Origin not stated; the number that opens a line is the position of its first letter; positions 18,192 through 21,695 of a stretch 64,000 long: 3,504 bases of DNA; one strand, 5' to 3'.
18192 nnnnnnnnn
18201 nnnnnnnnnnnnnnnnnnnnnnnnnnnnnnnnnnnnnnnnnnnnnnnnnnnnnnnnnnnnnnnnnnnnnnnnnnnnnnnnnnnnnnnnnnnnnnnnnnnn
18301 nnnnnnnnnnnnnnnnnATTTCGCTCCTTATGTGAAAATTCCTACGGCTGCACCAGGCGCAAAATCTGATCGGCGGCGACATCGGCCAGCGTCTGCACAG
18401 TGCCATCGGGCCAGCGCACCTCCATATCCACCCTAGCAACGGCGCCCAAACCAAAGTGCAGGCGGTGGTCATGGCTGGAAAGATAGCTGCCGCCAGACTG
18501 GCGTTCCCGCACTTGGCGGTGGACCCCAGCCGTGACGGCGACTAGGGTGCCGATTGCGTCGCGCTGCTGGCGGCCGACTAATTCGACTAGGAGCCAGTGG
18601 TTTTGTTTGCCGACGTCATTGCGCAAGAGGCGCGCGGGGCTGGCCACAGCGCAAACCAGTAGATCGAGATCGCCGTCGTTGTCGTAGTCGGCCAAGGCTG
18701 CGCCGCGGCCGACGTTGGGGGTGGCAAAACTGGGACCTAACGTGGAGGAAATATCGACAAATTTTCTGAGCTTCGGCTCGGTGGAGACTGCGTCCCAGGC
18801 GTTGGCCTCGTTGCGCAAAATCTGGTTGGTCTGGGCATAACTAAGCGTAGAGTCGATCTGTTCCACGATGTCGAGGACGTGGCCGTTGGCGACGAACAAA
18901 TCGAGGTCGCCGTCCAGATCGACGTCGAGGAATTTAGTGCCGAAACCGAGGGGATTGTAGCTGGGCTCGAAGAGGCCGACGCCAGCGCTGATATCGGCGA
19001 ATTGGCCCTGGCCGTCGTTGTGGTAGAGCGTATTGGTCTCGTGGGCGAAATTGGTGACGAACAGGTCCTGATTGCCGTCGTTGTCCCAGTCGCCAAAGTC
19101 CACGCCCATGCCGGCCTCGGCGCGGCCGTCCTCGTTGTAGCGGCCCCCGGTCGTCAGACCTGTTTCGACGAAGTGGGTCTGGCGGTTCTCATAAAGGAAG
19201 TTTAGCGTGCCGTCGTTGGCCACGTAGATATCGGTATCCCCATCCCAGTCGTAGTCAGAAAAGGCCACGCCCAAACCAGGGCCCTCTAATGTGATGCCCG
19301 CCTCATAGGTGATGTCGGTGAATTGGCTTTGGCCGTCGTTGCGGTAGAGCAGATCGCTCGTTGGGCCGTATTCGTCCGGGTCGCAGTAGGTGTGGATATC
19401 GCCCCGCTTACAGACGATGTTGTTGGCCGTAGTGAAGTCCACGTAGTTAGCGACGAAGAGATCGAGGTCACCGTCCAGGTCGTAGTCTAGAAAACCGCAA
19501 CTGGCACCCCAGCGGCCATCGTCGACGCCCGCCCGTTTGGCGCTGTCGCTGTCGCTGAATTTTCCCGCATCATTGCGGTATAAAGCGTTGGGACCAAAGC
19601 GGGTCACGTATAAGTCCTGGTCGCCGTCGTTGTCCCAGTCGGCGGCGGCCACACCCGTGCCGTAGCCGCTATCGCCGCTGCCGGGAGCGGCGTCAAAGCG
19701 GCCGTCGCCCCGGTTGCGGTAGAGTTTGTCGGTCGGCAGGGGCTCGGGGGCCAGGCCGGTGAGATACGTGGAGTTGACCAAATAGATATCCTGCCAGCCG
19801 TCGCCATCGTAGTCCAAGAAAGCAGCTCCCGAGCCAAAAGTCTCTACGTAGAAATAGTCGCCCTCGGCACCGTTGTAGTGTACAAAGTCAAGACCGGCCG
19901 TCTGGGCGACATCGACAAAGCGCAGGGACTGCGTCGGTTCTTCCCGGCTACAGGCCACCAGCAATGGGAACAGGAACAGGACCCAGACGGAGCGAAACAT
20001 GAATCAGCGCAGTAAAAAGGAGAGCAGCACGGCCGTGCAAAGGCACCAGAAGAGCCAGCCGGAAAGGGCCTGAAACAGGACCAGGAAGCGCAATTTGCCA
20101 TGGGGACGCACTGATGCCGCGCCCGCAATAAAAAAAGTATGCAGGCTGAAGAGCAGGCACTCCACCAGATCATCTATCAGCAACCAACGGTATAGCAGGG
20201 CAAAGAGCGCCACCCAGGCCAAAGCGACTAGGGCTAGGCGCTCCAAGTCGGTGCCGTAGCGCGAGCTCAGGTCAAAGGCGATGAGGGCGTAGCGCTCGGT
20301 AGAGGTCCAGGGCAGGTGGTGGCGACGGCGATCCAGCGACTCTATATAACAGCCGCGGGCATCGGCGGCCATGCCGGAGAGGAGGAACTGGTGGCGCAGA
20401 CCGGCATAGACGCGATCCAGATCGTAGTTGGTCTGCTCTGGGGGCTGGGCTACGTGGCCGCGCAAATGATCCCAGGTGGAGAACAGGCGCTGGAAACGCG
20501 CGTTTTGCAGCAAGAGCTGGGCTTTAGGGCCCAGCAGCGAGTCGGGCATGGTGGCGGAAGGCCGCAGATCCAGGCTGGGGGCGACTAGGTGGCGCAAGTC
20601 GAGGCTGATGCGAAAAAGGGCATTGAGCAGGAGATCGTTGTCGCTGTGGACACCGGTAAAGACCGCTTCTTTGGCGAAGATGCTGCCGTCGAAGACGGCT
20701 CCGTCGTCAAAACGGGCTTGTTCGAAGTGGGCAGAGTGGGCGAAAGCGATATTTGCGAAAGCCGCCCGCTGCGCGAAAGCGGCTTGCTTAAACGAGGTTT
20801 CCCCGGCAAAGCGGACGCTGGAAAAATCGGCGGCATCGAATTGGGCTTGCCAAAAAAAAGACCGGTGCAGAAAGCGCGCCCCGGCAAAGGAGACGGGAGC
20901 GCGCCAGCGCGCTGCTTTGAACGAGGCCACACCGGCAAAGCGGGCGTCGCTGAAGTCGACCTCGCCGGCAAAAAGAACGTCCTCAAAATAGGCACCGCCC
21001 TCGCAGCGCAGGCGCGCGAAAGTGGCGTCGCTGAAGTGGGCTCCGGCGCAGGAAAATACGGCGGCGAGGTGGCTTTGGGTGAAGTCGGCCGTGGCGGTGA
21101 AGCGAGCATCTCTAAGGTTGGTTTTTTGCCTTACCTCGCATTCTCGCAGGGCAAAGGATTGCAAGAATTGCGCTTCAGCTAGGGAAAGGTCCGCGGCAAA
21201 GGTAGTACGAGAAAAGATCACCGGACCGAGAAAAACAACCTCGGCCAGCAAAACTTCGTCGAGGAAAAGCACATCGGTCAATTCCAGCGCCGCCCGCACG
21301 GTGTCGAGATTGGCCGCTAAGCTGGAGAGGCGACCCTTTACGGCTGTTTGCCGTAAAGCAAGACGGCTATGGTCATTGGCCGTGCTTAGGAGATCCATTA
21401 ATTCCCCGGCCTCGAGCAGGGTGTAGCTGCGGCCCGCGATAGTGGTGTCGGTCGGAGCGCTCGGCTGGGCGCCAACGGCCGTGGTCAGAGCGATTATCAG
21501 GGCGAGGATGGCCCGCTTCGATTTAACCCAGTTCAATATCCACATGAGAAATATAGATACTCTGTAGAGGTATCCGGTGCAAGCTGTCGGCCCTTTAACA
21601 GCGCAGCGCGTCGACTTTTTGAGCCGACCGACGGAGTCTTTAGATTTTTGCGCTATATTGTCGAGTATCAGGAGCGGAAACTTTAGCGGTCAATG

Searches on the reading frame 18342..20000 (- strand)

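Call 81: search_protein_families(library=pfam, proteins=[window:18342-20000:-], max_evalue=0.001)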
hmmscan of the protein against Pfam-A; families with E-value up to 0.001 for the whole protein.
window:18342-20000:- (552 aa): 3 families
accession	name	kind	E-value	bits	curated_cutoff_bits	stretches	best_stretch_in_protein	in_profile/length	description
PF13517.12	FG-GAP_3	-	9.5e-40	135.5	26.9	6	63-132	1-61/61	FG-GAP-like repeat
PF07593.17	UnbV_ASPIC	-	1.1e-21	76.9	23.4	1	482-547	1-67/68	ASPIC and UnbV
PF01839.29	FG-GAP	-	6.5e-09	35.9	22.1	0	55-74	1-20/37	FG-GAP repeat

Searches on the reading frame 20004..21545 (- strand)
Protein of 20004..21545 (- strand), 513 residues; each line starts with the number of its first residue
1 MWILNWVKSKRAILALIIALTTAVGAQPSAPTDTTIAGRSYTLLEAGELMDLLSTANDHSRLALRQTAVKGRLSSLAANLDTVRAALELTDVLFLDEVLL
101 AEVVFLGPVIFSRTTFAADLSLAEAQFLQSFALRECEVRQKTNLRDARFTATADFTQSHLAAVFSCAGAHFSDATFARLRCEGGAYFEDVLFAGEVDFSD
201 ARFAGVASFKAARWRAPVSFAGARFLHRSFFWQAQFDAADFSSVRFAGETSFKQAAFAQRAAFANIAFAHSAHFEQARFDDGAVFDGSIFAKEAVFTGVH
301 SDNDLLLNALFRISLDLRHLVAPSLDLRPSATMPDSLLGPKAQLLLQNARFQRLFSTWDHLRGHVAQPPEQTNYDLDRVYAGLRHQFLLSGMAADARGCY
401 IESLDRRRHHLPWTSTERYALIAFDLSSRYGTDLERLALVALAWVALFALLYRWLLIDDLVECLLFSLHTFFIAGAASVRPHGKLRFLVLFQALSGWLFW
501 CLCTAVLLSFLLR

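Call 81: search_protein_families(library=pfam, proteins=[window:20004-21545:-], max_evalue=0.001)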
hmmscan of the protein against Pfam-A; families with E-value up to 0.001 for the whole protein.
window:20004-21545:- (513 aa): 1 family
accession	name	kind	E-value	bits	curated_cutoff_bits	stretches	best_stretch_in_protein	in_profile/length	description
PF13576.12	Pentapeptide_3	-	4.4e-25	88.1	27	2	187-234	1-47/48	Pentapeptide repeats (9 copies)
